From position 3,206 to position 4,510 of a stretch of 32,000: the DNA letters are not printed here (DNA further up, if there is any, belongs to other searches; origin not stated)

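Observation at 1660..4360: GC-rich cassette: SLOG-like TM protein plus DUF4062/P-loop STAND/TPR gene, a candidate nucleotide-sensing conflict module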

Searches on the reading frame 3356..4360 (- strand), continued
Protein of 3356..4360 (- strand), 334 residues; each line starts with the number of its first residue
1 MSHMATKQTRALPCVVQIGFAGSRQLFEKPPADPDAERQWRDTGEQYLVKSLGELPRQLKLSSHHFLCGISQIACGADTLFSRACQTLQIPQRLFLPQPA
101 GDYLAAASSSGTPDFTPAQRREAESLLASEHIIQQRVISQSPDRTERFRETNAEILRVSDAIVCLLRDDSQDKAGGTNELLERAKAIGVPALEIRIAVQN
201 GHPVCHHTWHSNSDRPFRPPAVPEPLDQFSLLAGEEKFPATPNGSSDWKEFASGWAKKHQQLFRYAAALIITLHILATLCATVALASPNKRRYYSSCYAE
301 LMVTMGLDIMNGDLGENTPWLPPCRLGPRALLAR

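Call 43: search_protein_families(library=pfam, proteins=[L058:394-1296:+, L044:1340-2071:+, L026:3572-4258:+, L028:2933-3853:+, L061:383-1069:+, L002:8175-8945:+, L008:11767-13980:+, L009:11822-13072:+, L014:11721-12935:+, L014:14048-16861:+], max_evalue=0.001)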
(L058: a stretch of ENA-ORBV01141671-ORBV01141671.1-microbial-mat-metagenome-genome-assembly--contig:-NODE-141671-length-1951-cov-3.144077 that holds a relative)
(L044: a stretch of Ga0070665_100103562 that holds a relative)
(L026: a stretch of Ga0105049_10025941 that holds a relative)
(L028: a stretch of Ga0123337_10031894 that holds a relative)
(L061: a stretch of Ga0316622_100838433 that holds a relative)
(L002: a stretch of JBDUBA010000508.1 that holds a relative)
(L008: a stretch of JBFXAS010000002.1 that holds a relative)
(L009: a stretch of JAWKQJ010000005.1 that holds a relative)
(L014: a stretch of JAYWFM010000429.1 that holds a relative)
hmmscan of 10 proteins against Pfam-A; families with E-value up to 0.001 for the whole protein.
L058:394-1296:+ (301 aa): 2 families
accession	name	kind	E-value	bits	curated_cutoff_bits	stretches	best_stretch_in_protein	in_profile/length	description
PF13676.11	TIR_2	-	2.8e-16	60.6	28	1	13-126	1-109/122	TIR domain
PF01582.25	TIR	-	8.7e-06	26.1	21.3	1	13-87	4-80/179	TIR domain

L044:1340-2071:+ (244 aa): 0 families

L026:3572-4258:+ (229 aa): 0 families

L028:2933-3853:+ (307 aa): 2 families
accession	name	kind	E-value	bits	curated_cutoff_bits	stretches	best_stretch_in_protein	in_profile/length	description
PF13676.11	TIR_2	-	6.9e-12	46.4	28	1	59-126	26-95/122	TIR domain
PF08937.16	ThsB_TIR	-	2.4e-05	25.1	21.2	1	72-125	47-98/100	Thoeris protein ThsB, TIR-like domain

L061:383-1069:+ (229 aa): 0 families

L002:8175-8945:+ (257 aa): 1 family
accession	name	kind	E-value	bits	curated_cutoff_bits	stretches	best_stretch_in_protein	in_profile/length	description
PF14237.11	GYF_2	-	8.5e-12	45.1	25.8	1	12-58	1-47/50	GYF domain 2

L008:11767-13980:+ (738 aa): 0 families

L009:11822-13072:+ (417 aa): 0 families

L014:11721-12935:+ (405 aa): 1 family
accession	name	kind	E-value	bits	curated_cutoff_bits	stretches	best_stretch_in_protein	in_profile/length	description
PF01734.28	Patatin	-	1e-23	85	27.7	1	25-228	1-187/191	Patatin-like phospholipase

L014:14048-16861:+ (938 aa): 15 families
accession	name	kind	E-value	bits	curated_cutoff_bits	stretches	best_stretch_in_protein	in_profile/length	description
PF13424.12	TPR_12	-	4.3e-79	261.2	30.1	7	549-625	1-77/77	Tetratricopeptide repeat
PF13374.12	TPR_10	-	4.9e-60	198.4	27.5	6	512-549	5-42/42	Tetratricopeptide repeat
PF24885.1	TPR_NPHP3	-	2.7e-46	158.4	100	3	560-667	108-215/239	Nephrocystin-3 TPR domain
PF13181.12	TPR_8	-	8e-25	85.3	25.7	0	593-625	1-33/34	Tetratricopeptide repeat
PF07719.23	TPR_2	-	5.7e-23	79.5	27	0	593-625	1-33/34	Tetratricopeptide repeat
PF13176.12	TPR_7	-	1.8e-18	65.4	27.9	0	638-667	2-31/36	Tetratricopeptide repeat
PF17874.7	TPR_MalT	-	3.1e-17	63.3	45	2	432-584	42-194/336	MalT-like TPR region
PF13271.11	DUF4062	-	4.4e-14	52.9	24.7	1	4-91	1-82/82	Domain of unknown function (DUF4062)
PF13432.12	TPR_16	-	8.2e-14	52.2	32.7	1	557-626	3-64/65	Tetratricopeptide repeat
PF00515.34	TPR_1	-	1.9e-13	50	27.8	0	593-625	1-33/34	Tetratricopeptide repeat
PF13428.12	TPR_14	-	2.6e-11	43.5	23.5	0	431-474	2-42/44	Tetratricopeptide repeat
PF14559.12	TPR_19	-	6.2e-10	39.7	25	0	564-625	4-57/68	Tetratricopeptide repeat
PF07721.20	TPR_4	-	6.4e-10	39.1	27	0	551-576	1-26/26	Tetratricopeptide repeat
PF13431.12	TPR_17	-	1.1e-08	35.1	24.4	0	631-655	9-33/34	Tetratricopeptide repeat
PF13676.11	TIR_2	-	0.00033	21.6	28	0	5-105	1-93/122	TIR domain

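Call 44: search_protein_families(library=padloc, proteins=[P0002, P0004, P0023, P0064, L016:11583-14726:+, L016:6771-9929:+, L014:14048-16861:+, L022:10774-13485:+, L007:2331-3422:+, L028:2933-3853:+], max_evalue=0.01)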
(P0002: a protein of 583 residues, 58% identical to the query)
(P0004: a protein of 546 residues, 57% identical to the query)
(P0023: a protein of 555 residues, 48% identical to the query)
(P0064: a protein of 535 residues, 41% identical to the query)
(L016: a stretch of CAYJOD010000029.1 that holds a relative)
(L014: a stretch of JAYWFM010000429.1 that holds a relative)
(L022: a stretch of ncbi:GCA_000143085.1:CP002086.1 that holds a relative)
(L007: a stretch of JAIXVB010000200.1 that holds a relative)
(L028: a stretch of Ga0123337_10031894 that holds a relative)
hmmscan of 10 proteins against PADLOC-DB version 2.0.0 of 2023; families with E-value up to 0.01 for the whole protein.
P0002 (583 aa): 0 families

P0004 (546 aa): 0 families

P0023 (555 aa): 0 families

P0064 (535 aa): 0 families

L016:11583-14726:+ (1048 aa): 0 families

L016:6771-9929:+ (1053 aa): 0 families

L014:14048-16861:+ (938 aa): 0 families

L022:10774-13485:+ (904 aa): 0 families

L007:2331-3422:+ (364 aa): 1 family
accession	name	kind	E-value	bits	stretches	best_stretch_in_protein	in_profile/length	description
PDLC00729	Effector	-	0.002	15.6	1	98-319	77-286/310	TIR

L028:2933-3853:+ (307 aa): 3 families
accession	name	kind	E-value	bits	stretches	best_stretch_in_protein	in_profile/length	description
PDLC00426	ThsB1|ThsB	-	0.0002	18.8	1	77-117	290-330/352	TIR-like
PDLC05062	PDC-S66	-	0.00057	17.4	1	59-120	177-240/282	-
PDLC00418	ThsB1|ThsB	-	0.0044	14.9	1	81-132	61-109/155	TIR-like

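Call 73: predict_structure(alignment_id=A5)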
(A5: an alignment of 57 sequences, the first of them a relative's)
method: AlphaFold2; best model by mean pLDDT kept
length: 546 residues; sequences in the alignment: 57
mean_pLDDT: 92.6   pTM: 0.90
mean pLDDT of the five models: 92.6, 91.7, 91.2, 91.1, 90.7
residues with pLDDT >= 90: 452; 70-90: 66; 50-70: 22; < 50: 6
segments of 3 or more residues with pLDDT < 50: 1-4
pLDDT, mean of each block of 10 residues (from residue 1): 58 96 92 93 98 95 96 93 98 98 94 94 97 98 95 97 95 89 96 97 96 85 85 86 93 93 94 95 85 58 90 96 91 91 97 97 96 98 97 97 98 98 97 97 92 72 92 96 94 98 98 98 98 94 71
secondary structure, 60 per line:
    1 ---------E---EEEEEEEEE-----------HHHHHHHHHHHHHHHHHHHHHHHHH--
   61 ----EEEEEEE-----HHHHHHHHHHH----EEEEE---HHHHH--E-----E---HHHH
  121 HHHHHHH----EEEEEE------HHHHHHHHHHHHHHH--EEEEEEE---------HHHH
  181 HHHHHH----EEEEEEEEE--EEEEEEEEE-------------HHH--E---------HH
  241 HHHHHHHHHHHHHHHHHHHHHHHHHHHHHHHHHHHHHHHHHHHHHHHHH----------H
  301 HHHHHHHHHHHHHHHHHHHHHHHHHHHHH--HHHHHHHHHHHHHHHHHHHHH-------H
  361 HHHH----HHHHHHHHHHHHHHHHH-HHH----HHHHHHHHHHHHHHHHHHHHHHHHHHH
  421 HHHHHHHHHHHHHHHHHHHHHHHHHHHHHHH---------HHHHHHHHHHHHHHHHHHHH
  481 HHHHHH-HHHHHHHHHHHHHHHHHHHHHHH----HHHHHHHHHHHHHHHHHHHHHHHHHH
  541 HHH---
elements in order: E14-22 H34-58 E65-71 H77-87 E92-96 H100-104 H117-127 E132-137 H144-158 E161-167 H177-186 E191-199 E202-210 H239-289 H300-329 H332-352 H360-364 H369-385 H394-451 H461-486 H488-510 H515-543

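Call 77: fold_search(model_id=the predicted structure, library=pdb)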
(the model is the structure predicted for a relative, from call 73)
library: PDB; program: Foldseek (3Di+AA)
matches with E <= 10: 934; with E <= 0.001: 0
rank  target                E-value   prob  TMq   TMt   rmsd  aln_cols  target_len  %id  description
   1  8zva                  1.2e-03  1.00  0.21  0.35   4.7       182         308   16  structure of ShosA from E.coli APEC O1 (released 2025-04-09)
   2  2nx2                  8.3e-03  1.00  0.24  0.66   3.7       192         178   11  Crystal structure of protein ypsA from Bacillus subtilis, Pfam DUF1273 (released 2006-12-19)
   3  8wi0_A                8.3e-03  0.66  0.15  0.09  32.6       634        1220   10  wt-hMRP5 inward-open (released 2024-07-03)
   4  5mll_B                8.7e-03  1.00  0.16  0.34   7.0       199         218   16  Structure of HpDprA at 1.9 Angstroms resolution (released 2017-12-20)
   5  3uqz_A                9.8e-03  1.00  0.21  0.38   5.3       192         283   18  X-ray structure of DNA processing protein A (DprA) from Streptococcus pneumoniae (released 2012-08-29)
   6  8gmj                  1.0e-02  0.35  0.11  0.07  35.0       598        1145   10  CryoEM structure of P-Glycoprotein in collapsed closed state under continuous turnover conditions with verapamil (released 2025-04-23)
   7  7u1s_E                1.2e-02  0.63  0.15  0.08  32.1       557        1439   13  Cryo-EM structure of the pancreatic ATP-sensitive potassium channel bound to ATP and repaglinide with SUR1-out conform (released 2022-08-31)
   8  5ko2_A                1.6e-02  0.35  0.14  0.08  32.2       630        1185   10  Mouse pgp 34 linker deleted mutant Hg derivative (released 2016-11-30)
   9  3uqz_C                1.7e-02  1.00  0.21  0.38   5.4       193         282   16  X-ray structure of DNA processing protein A (DprA) from Streptococcus pneumoniae (released 2012-08-29)
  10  8wi4                  1.7e-02  0.72  0.16  0.09  32.8       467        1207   14  m6-hMRP5 inward open (released 2024-07-03)
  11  3uqz_B                2.0e-02  1.00  0.21  0.38   5.6       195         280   18  X-ray structure of DNA processing protein A (DprA) from Streptococcus pneumoniae (released 2012-08-29)
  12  8wi5_A                2.0e-02  0.44  0.15  0.08  32.4       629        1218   12  M5PI-bound hMRP5 (released 2024-07-03)
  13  7s5z_E                2.4e-02  0.51  0.14  0.07  33.5       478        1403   11  Human KATP channel in open conformation, focused on Kir and one SUR, position 3 (released 2021-12-01)
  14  6qee_A                3.0e-02  0.30  0.15  0.08  33.1       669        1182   11  Nanodisc reconstituted Human-mouse chimeric ABCB1 (ABCB1HM)-EQ mutant in complex with UIC2 Fab and Zosuquidar. (released 2019-02-27)
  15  8sb9                  3.1e-02  0.60  0.16  0.09  31.9       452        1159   11  CryoEM structure of P-Glycoprotein in inward facing 1 state under continuous turnover conditions with vinblastine (released 2025-04-23)
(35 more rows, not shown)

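Call 85: find_related_loci(query=A2, collection=viral_contigs, flank=8000)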
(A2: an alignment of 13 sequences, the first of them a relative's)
Query A2 (583 aa) in viral_contigs; peptide patterns used: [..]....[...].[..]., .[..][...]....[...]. (x = any residue, [..] = any of these).
20 stretches matched a pattern, but none encodes a relative of the query by tblastn (E <= 1e-3).

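Call 102: search_protein_families(library=pfam, proteins=[L030:12927-13712:+, L030:13877-15898:+, L030:8219-9376:-, L030:6656-7483:-, L018:11047-12336:-, L018:12355-13797:-, L018:13807-14448:-, L007:5602-6075:+, L007:7252-9084:+, L007:6013-7077:-], max_evalue=0.001)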
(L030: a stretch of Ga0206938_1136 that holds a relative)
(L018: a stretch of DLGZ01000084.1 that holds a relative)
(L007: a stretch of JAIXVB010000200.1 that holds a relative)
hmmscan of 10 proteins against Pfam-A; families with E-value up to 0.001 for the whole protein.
L030:12927-13712:+ (262 aa): 2 families
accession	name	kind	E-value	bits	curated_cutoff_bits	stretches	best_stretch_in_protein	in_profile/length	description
PF07452.17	CHRD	-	4.1e-16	60.3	24.1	1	120-235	1-117/117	CHRD domain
PF07589.16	PEP-CTERM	-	7.2e-05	23.2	20.7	1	238-256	2-21/24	PEP-CTERM motif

L030:13877-15898:+ (674 aa): 0 families

L030:8219-9376:- (385 aa): 0 families

L030:6656-7483:- (275 aa): 0 families

L018:11047-12336:- (429 aa): 15 families
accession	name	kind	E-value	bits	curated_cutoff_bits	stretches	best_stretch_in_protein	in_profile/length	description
PF07719.23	TPR_2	-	5.4e-17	60.9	27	1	9-41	2-34/34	Tetratricopeptide repeat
PF00515.34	TPR_1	-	4.9e-12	45.6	27.8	1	10-41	3-34/34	Tetratricopeptide repeat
PF13432.12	TPR_16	-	1.1e-10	42.2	32.7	1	12-77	1-65/65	Tetratricopeptide repeat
PF13414.12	TPR_11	-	6e-10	39.1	26.8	0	20-40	6-26/42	TPR repeat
PF13431.12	TPR_17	-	8.6e-10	38.6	24.4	0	106-137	2-33/34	Tetratricopeptide repeat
PF14559.12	TPR_19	-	3e-09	37.5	25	0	20-77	3-59/68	Tetratricopeptide repeat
PF13428.12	TPR_14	-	6.4e-09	36.1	23.5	0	8-49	1-42/44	Tetratricopeptide repeat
PF13181.12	TPR_8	-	9e-09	35.3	25.7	0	10-41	3-34/34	Tetratricopeptide repeat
PF23914.1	TPR_CcmH_CycH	-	4.9e-08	33.4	42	1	114-220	47-156/158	Cytochrome c-type biogenesis protein H TPR domain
PF24575.1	TPR_Slam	-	1.4e-07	32.3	35.2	0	11-58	50-97/104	Surface lipoprotein assembly modifier, N-terminal TPR repeats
PF13424.12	TPR_12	-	3.6e-07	30.7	30.1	0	14-39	9-39/77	Tetratricopeptide repeat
PF25063.1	ARM_TT21_C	-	6.8e-05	23.3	35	0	89-218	27-162/209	Tetratricopeptide repeat protein 21 C-terminal ARM domain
PF13176.12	TPR_7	-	0.00029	21.1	27.9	0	120-149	2-33/36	Tetratricopeptide repeat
PF25060.1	ARM_TT21_2nd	-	0.00043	20.3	27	0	99-158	39-97/270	Tetratricopeptide repeat protein 21 second ARM domain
PF25062.1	ARM_TT21_N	-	0.00079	19.7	40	0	147-232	92-181/222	Tetratricopeptide repeat protein 21 N-terminal ARM repeat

L018:12355-13797:- (480 aa): 19 families
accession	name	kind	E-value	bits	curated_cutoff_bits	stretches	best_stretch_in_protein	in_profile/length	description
PF00004.35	AAA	-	5e-39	134.2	21.2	1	238-368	1-130/131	ATPase family associated with various cellular activities (AAA)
PF14559.12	TPR_19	-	1.2e-19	70.8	25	3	41-107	2-68/68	Tetratricopeptide repeat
PF13432.12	TPR_16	-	1.8e-12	47.9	32.7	2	36-86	3-52/65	Tetratricopeptide repeat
PF13428.12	TPR_14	-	1.9e-08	34.6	23.5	0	32-72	3-43/44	Tetratricopeptide repeat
PF23914.1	TPR_CcmH_CycH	-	5.1e-08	33.4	42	1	18-123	38-146/158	Cytochrome c-type biogenesis protein H TPR domain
PF07719.23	TPR_2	-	2.2e-07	30.9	27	0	98-129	1-32/34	Tetratricopeptide repeat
PF13431.12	TPR_17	-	3.4e-07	30.5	24.4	0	53-83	2-32/34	Tetratricopeptide repeat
PF17862.7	AAA_lid_3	-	6.6e-07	29.2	27.2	1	392-425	3-36/45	AAA+ lid domain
PF25060.1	ARM_TT21_2nd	-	8.9e-07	29.1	27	1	44-112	202-270/270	Tetratricopeptide repeat protein 21 second ARM domain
PF13424.12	TPR_12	-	1.2e-06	29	30.1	0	40-89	13-70/77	Tetratricopeptide repeat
PF13181.12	TPR_8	-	4.3e-06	26.9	25.7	0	98-129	1-32/34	Tetratricopeptide repeat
PF07721.20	TPR_4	-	9.1e-05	23.2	27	0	98-122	1-25/26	Tetratricopeptide repeat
PF00515.34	TPR_1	-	0.00012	22.2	27.8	0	98-130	1-33/34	Tetratricopeptide repeat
PF13414.12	TPR_11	-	0.00015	21.8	26.8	0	38-78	2-42/42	TPR repeat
PF17874.7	TPR_MalT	-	0.00022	21.1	45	0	92-131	116-155/336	MalT-like TPR region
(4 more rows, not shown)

L018:13807-14448:- (213 aa): 1 family
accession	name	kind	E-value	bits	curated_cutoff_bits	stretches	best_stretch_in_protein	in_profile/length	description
PF01510.30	Amidase_2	-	5.2e-21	75.8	26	1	48-185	3-130/131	N-acetylmuramoyl-L-alanine amidase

L007:5602-6075:+ (158 aa): 0 families

L007:7252-9084:+ (611 aa): 2 families
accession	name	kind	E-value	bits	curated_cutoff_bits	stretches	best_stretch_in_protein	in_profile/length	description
PF13676.11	TIR_2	-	1.3e-10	42.2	28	1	16-117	1-95/122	TIR domain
PF08357.16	SEFIR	-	1.6e-05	25.7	23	1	15-85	2-73/150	SEFIR domain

L007:6013-7077:- (354 aa): 0 families

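Call 109: search_protein_representatives(alignment_id=A5)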
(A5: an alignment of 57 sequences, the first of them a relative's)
Query: 57 sequences, 539 profile positions. Proteins with E-value up to 0.001 (for the whole library): 2221; up to 1e-10: 1001; up to 1e-30: 418. The best 150 are listed.
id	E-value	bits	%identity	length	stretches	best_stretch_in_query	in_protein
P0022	2.9e-225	765.6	-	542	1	1-539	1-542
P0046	1.0e-219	747.3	-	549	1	1-539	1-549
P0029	3.8e-219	745.4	-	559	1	9-536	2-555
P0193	4.7e-218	741.8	-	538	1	7-539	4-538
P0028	7.2e-213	724.7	-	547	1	5-538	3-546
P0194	4.6e-211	718.7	-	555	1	1-539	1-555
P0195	8.7e-211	717.8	-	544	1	9-539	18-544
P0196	8.4e-210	714.5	-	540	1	4-539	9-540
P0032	2.1e-208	709.9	-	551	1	3-536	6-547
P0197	3.0e-208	709.4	-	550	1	7-539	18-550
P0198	3.4e-205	699.3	-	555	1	1-538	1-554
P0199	3.5e-205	699.3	-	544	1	1-539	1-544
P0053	7.2e-205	698.3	-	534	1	1-539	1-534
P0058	9.2e-205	697.9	-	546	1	3-539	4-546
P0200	1.8e-204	697.0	-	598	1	6-537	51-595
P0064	3.7e-202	689.3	-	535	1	1-539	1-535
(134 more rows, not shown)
